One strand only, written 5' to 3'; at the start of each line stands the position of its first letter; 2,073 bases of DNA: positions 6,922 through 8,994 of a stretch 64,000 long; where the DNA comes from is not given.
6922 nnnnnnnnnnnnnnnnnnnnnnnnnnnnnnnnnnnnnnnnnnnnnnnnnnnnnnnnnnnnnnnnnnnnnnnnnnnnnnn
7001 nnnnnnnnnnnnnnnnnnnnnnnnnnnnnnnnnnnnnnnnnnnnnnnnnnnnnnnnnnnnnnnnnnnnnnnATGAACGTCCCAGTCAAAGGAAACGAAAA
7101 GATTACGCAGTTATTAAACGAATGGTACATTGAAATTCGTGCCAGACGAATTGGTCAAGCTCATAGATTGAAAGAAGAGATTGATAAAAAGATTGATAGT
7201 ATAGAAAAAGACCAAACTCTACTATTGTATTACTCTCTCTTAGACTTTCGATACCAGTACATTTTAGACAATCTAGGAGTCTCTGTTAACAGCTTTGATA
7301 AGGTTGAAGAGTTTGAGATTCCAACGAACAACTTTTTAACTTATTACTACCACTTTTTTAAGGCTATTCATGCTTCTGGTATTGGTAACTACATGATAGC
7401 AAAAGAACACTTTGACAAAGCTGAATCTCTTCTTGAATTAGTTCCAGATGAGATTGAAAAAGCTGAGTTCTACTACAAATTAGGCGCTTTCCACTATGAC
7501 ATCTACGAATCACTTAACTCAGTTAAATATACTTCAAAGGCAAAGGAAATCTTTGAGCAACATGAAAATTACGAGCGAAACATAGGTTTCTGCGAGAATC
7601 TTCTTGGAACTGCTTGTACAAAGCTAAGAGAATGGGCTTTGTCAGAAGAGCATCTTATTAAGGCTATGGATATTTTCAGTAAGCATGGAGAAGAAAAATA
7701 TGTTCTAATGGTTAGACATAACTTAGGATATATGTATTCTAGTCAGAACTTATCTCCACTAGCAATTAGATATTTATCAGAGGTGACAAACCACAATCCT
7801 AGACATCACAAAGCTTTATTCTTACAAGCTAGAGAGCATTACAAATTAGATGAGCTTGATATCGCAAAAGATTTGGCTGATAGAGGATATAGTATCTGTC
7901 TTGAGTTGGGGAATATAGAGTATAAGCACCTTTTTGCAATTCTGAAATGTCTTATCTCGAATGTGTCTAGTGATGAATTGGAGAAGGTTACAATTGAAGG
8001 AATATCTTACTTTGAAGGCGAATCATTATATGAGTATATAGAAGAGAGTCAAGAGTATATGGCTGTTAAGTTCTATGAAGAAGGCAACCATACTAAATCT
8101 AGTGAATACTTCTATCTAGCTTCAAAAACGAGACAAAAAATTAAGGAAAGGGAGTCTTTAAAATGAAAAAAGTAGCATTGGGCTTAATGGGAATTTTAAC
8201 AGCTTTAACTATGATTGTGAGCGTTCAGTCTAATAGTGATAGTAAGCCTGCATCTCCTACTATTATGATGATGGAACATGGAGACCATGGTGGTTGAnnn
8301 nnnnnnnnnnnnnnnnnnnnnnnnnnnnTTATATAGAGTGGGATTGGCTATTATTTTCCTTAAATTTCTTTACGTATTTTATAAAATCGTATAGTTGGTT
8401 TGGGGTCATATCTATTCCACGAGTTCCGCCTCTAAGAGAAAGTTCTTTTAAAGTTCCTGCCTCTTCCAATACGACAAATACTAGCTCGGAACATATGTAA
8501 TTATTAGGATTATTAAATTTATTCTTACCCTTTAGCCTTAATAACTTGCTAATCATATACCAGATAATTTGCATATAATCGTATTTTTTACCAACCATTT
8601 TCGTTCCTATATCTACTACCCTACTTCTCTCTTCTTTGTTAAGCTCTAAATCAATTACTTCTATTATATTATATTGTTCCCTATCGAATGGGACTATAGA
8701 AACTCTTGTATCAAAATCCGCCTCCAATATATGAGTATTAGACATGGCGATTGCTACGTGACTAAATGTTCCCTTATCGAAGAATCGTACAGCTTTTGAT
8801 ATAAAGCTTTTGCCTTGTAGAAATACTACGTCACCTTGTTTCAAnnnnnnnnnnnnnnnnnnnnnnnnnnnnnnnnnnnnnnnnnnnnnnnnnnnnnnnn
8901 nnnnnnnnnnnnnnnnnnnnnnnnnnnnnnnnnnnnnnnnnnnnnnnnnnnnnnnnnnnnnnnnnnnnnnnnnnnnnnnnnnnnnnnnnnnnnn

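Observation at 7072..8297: Phage-encoded Rap-Phr quorum-sensing cassette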

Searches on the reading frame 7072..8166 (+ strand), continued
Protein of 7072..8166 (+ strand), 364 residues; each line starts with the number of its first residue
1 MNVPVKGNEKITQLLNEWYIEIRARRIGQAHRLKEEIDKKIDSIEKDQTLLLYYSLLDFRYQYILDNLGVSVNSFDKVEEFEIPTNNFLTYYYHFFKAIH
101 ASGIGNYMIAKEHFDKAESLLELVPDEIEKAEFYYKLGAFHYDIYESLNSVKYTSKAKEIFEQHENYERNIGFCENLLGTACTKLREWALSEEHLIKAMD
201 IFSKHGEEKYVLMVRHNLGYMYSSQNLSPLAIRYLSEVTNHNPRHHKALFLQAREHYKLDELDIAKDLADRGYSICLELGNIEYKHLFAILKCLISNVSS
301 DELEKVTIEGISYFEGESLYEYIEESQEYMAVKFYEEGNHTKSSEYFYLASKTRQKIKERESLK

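Call 38: search_dna_similar(query=window:7072-8166:+, collection=plasmids, mode=protein, max_rows=60, rows=spread)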
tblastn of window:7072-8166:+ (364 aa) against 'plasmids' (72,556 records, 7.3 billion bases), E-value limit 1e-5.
Records with a match: 851; places in all: 1249; records where one place covers at least 80% of the query: 768.
Best place of each record, by identity: 90-95% 18; 80-90% 5; 60-80% 48; <60% 780.
By first word of the organism name: Bacillus 845; Paenalkalicoccus 1; Cytobacillus 1; Mesobacillus 1; Terribacillus 1; Klebsiella 1; Salmonella 1.
By predicted mobility (MOB-suite, as given by PLSDB): non-mobilizable 402; conjugative 270; mobilizable 179.
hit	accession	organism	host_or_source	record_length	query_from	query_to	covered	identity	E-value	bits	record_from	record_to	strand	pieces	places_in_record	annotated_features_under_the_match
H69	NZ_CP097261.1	Bacillus thuringiensis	pure culture,surface soil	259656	1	364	100%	90.7%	0e+0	677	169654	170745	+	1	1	Rap family tetratricopeptide repeat protein | hypothetical protein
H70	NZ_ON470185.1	Bacillus thuringiensis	-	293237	1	364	100%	90.1%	0e+0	677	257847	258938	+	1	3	Rap family tetratricopeptide repeat protein | hypothetical protein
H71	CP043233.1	Bacillus thuringiensis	whole organism,soil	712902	1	364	100%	62.1%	2e-146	464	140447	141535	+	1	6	tetratricopeptide repeat protein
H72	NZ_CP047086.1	Bacillus paranthracis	vomit from a food poisoning case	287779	1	364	100%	61.5%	3e-146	464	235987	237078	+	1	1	Rap family tetratricopeptide repeat protein | hypothetical protein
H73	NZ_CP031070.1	Bacillus sp. JAS24-2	cell culture,soil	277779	1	364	100%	60.4%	6e-145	460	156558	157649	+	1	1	Rap family tetratricopeptide repeat protein | Phr family secreted Rap phosphatase inhibitor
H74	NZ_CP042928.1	Bacillus cereus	ocean sediment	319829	1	364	100%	59.6%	6e-143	454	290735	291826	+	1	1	Rap family tetratricopeptide repeat protein | hypothetical protein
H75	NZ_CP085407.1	Bacillus bombysepticus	single cell,soil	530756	1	364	100%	59.6%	3e-137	438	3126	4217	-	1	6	tetratricopeptide repeat protein | hypothetical protein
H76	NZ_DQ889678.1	Bacillus cereus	-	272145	1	364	100%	59.0%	4e-138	502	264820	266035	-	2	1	Rap family tetratricopeptide repeat protein | hypothetical protein (x2)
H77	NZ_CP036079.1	Bacillus mycoides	cell culture,soil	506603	1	363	100%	56.7%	2e-132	424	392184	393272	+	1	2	hypothetical protein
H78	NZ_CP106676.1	Bacillus cereus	cell culture,soil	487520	1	364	100%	55.5%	1e-128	413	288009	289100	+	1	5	Rap family tetratricopeptide repeat protein | hypothetical protein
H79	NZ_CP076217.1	Bacillus anthracis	soil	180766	1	364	100%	54.9%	2e-126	407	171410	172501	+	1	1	Rap family tetratricopeptide repeat protein | hypothetical protein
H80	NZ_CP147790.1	Bacillus anthracis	cell culture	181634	1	364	100%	54.9%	2e-126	407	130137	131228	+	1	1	Rap family tetratricopeptide repeat protein | hypothetical protein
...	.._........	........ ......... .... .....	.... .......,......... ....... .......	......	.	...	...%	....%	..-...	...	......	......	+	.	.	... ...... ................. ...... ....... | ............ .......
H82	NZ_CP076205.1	Bacillus anthracis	-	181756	1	364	100%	54.9%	2e-126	407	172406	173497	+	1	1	Rap family tetratricopeptide repeat protein | hypothetical protein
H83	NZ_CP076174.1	Bacillus anthracis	Homo sapiens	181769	1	364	100%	54.9%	2e-126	407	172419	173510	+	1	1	Rap family tetratricopeptide repeat protein | hypothetical protein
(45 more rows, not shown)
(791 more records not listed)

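Call 50: find_related_loci(query=A1, collection=viral_contigs, flank=10000)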
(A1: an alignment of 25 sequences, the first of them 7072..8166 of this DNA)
Query A1 (364 aa) in viral_contigs; peptide patterns used: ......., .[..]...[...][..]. (x = any residue, [..] = any of these).
67 stretches matched a pattern; 16 encode a relative of the query (tblastn E <= 1e-3); 15 distinct loci.
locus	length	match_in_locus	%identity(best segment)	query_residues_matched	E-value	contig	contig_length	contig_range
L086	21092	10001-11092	95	1-364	0e+0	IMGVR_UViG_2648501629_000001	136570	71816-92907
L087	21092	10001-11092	95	1-364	0e+0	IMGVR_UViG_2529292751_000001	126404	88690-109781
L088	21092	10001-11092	71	1-364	7e-180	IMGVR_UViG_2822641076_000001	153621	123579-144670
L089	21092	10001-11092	73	1-364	3e-178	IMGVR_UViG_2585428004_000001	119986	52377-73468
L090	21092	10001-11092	70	1-364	7e-177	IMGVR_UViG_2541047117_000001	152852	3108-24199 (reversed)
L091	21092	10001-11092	93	1-364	0e+0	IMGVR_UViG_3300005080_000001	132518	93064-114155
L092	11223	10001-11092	58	8-364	1e-144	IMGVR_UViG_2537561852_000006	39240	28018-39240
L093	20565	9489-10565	49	7-364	4e-113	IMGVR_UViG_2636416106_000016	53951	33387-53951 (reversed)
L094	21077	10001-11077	49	7-364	2e-112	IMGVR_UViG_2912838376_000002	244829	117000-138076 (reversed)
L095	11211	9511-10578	47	1-356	6e-103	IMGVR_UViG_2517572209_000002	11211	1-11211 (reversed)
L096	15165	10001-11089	47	1-363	6e-103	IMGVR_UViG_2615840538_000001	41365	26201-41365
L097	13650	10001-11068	47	1-356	6e-103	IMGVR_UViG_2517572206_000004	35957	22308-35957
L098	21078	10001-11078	48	7-364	3e-101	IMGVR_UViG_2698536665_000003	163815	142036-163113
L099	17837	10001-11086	37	1-364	5e-68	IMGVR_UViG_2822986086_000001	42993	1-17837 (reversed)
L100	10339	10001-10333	39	1-117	1e-16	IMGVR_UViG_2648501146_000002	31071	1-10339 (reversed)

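Call 59: predict_structure(alignment_id=A1)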
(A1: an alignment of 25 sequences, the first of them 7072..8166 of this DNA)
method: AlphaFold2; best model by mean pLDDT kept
length: 364 residues; sequences in the alignment: 25
mean_pLDDT: 93.6   pTM: 0.90
mean pLDDT of the five models: 93.6, 93.1, 92.9, 92.5, 91.6
residues with pLDDT >= 90: 318; 70-90: 31; 50-70: 13; < 50: 2
segments of 3 or more residues with pLDDT < 50: none
pLDDT, mean of each block of 10 residues (from residue 1): 63 92 90 93 77 95 92 95 90 97 96 98 93 97 93 98 93 98 95 98 94 97 97 98 97 98 98 98 97 97 98 95 96 97 98 89 53
secondary structure, 60 per line:
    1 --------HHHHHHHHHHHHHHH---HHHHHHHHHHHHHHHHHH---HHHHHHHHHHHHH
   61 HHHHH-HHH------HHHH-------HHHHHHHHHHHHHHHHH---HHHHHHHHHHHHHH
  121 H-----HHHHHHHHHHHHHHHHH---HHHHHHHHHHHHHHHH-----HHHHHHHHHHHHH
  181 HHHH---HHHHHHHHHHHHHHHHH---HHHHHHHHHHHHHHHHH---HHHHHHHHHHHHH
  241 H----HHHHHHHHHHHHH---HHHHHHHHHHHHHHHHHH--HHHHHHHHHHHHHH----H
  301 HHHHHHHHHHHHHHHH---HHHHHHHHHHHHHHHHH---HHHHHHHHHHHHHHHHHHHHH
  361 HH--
elements in order: H9-23 H27-44 H48-65 H76-79 H87-103 H107-121 H127-143 H147-162 H168-184 H188-204 H208-224 H228-241 H246-258 H262-279 H282-295 H300-316 H320-336 H340-362

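Call 61: fold_search(model_id=the predicted structure, library=pdb)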
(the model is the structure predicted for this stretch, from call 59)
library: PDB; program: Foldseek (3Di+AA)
matches with E <= 10: 1393; with E <= 0.001: 76
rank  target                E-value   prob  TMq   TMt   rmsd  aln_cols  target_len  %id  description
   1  3ulq_A                7.8e-13  1.00  0.56  0.54  13.3       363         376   29  Crystal Structure of the Anti-Activator RapF Complexed with the Response Regulator ComA DNA Binding Domain (released 2012-01-04)
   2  8rsv_B                1.3e-12  1.00  0.81  0.81   3.7       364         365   24  Rap from bacteriophage Phi3T in presence of pheromone RRGHTAS (released 2024-07-24)
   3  4i9c_A                1.5e-12  1.00  0.85  0.83   3.3       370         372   28  Crystal structure of aspartyl phosphate phosphatase F from B.subtilis in complex with its inhibitory peptide (released 2013-11-20)
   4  8rst_A                2.9e-12  1.00  0.81  0.81   3.7       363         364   24  Rap from bacteriophage Phi3T in presence of pheromone SRGHTS (released 2024-07-24)
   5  4i1a_B                3.0e-12  1.00  0.53  0.53   8.5       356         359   28  Crystal Structure of the Apo Form of RapI (released 2013-04-03)
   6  8rsv_A                3.6e-12  1.00  0.82  0.82   3.6       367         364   23  Rap from bacteriophage Phi3T in presence of pheromone RRGHTAS (released 2024-07-24)
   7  8rsu_A                4.2e-12  1.00  0.81  0.82   3.6       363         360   24  Rap from bacteriophage Phi3T in presence of pheromone RRGHTA (released 2024-07-24)
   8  8rtc_A                9.3e-12  1.00  0.80  0.82   3.7       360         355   24  Rap from bacteriophage Phi3T in presence of pheromone RGHTS (released 2024-07-24)
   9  4gyo_A                9.7e-12  1.00  0.81  0.82   3.6       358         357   27  Crystal Structure of Rap Protein Complexed with Competence and Sporulation Factor (released 2013-04-03)
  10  4i9e_A                1.7e-11  1.00  0.58  0.55  12.8       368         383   29  Crystal structure of Aspartyl phosphate phosphatase F from Bacillus subtilis (released 2013-11-20)
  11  8rtc_B                1.8e-11  1.00  0.80  0.83   3.6       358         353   24  Rap from bacteriophage Phi3T in presence of pheromone RGHTS (released 2024-07-24)
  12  4gyo_B                2.4e-11  1.00  0.79  0.80   3.9       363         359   26  Crystal Structure of Rap Protein Complexed with Competence and Sporulation Factor (released 2013-04-03)
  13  8rte_B                2.6e-11  1.00  0.77  0.80   4.3       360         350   24  Rap from bacteriophage Phi105 with peptide ERPVGT (released 2024-07-24)
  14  3q15_A                1.2e-10  1.00  0.55  0.55  12.9       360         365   24  Crystal Structure of RapH complexed with Spo0F (released 2011-02-23)
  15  6t46_C                1.2e-10  1.00  0.63  0.63  12.0       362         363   22  Structure of the Rap conjugation gene regulator of the plasmid pLS20 in complex with the Phr* peptide (released 2020-06-24)
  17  8rte_A                2.7e-10  1.00  0.78  0.81   3.6       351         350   23  Rap from bacteriophage Phi105 with peptide ERPVGT (released 2024-07-24)
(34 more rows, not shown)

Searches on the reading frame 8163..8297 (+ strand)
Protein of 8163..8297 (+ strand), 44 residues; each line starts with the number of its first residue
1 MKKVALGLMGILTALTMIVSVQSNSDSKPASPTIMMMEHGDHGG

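Call 3: search_protein_families(library=pfam, proteins=[window:8163-8297:+], max_evalue=1)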
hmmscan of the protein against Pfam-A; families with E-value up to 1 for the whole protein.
window:8163-8297:+ (44 aa): 0 families

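Call 4: search_protein_families(library=phrogs, proteins=[window:8163-8297:+], max_evalue=0.01)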
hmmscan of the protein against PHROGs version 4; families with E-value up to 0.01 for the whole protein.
window:8163-8297:+ (44 aa): 0 families

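Call 5: search_protein_families(library=ncbifam, proteins=[window:8163-8297:+], max_evalue=1)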
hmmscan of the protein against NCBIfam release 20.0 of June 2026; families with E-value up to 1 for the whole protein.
window:8163-8297:+ (44 aa): 3 families
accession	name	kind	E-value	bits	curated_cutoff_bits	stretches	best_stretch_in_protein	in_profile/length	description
TIGR04429.1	Phr_nterm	subfamily_domain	0.0014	19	25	1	1-27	1-27/28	Phr family secreted Rap phosphatase inhibitor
NF050188.1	OxThioModRiPPHvfA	equivalog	0.027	15.1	95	1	1-38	1-37/96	oxazolone/thioamide-modified RiPP metallophore HvfA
NF033801.3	NprX_fam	subfamily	0.072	12.9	33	1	1-22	1-22/42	NprX family peptide pheromone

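Call 56: search_protein_families(library=ncbifam, alignment_id=A2, max_evalue=0.01)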
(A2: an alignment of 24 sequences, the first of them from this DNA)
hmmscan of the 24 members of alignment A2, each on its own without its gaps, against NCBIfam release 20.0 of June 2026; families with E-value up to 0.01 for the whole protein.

A. member 1, seq(44 aa): 1 family
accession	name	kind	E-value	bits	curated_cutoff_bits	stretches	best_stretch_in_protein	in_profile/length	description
TIGR04429.1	Phr_nterm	subfamily_domain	0.0014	19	25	1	1-27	1-27/28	Phr family secreted Rap phosphatase inhibitor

B. families by the number of members that match (of 24 scanned): 2 families
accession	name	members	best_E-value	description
TIGR04429.1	Phr_nterm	15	3.1e-07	Phr family secreted Rap phosphatase inhibitor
NF033801.3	NprX_fam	2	0.0014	NprX family peptide pheromone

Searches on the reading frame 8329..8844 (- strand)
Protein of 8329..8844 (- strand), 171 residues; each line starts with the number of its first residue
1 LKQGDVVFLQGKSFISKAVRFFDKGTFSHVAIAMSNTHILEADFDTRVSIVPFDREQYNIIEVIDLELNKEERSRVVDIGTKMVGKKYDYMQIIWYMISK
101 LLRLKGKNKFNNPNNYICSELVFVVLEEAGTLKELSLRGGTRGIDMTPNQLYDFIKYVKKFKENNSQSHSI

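Call 3: search_protein_families(library=pfam, proteins=[window:8329-8844:-], max_evalue=1)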
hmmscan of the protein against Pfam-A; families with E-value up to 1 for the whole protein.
window:8329-8844:- (171 aa): 2 families
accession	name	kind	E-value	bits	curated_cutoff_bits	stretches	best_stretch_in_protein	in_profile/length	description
PF05708.18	Peptidase_C92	-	4.1e-08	33.9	27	1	2-126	3-117/166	Permuted papain-like amidase enzyme, YaeF/YiiX, C92 family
PF00877.26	NLPC_P60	-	0.04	14.3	23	1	1-54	51-92/105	NlpC/P60 family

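Call 4: search_protein_families(library=phrogs, proteins=[window:8329-8844:-], max_evalue=0.01)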
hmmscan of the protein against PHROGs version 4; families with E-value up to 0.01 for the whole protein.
window:8329-8844:- (171 aa): 1 family
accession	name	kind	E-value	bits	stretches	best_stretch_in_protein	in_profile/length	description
phrog_1128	-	moron, auxiliary metabolic gene and host takeover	1.9e-39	137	1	1-168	22-181/381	enoyl-CoA hydratase/carnithine racemase-like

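Call 63: find_related_loci(query=window:8329-8844:-, collection=viral_contigs, flank=6000)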
Query window:8329-8844:- (171 aa) in viral_contigs; peptide patterns used: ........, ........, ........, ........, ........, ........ (x = any residue, [..] = any of these).
22 stretches matched a pattern; 3 encode a relative of the query (tblastn E <= 1e-3); 3 distinct loci.
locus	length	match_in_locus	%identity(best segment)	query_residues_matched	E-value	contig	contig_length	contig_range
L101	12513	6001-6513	96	1-171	4e-113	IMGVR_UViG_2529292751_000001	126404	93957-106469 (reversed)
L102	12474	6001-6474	85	1-158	4e-93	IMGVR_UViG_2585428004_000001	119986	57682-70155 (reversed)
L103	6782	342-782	43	1-156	9e-38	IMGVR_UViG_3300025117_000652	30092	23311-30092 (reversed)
